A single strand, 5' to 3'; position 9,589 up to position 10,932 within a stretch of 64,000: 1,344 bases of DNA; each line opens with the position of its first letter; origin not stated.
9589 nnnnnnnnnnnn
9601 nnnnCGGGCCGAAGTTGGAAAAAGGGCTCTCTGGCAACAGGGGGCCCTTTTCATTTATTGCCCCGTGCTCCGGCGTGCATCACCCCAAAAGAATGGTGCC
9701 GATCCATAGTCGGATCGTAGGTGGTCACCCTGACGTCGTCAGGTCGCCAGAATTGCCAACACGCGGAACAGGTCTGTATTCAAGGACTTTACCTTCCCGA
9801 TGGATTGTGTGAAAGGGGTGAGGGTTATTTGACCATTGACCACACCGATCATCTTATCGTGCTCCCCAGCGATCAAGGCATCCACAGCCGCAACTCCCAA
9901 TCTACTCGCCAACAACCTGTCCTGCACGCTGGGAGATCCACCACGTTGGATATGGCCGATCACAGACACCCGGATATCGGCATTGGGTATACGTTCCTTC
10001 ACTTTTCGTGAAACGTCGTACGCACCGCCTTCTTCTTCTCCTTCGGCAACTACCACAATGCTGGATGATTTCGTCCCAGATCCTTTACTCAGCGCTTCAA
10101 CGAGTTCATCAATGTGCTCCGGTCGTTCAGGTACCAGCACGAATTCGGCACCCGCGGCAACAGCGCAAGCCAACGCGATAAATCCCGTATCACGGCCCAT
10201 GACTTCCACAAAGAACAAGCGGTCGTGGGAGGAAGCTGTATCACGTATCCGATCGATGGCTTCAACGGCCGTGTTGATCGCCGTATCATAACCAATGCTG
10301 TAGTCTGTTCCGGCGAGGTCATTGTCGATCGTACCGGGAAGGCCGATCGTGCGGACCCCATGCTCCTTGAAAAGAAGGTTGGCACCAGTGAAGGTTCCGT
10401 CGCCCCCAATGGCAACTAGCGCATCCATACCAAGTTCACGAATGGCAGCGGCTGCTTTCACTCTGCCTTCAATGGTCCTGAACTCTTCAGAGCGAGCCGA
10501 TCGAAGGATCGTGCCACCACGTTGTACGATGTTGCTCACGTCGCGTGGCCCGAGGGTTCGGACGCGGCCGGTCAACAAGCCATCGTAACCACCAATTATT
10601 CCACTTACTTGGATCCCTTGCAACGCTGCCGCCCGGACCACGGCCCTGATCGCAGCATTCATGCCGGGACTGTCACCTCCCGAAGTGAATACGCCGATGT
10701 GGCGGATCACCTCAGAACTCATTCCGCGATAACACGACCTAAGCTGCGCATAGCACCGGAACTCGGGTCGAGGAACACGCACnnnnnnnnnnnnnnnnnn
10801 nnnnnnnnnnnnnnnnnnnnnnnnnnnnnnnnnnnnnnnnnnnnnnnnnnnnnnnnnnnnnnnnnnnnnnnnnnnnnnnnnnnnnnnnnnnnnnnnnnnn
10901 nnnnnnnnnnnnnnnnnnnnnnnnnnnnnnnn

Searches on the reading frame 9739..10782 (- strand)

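Call 46: search_protein_families(library=pfam, max_evalue=0.001, proteins=[window:9739-10782:-])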
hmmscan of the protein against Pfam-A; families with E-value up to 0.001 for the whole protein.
window:9739-10782:- (347 aa): 2 families
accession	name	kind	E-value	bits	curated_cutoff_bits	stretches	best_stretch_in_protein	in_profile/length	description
PF00365.25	PFK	-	1.3e-103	346.6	30.9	1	29-303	2-277/277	Phosphofructokinase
PF01513.26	NAD_kinase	-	0.00053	20.7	25.5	0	108-149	62-103/130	ATP-NAD kinase N-terminal domain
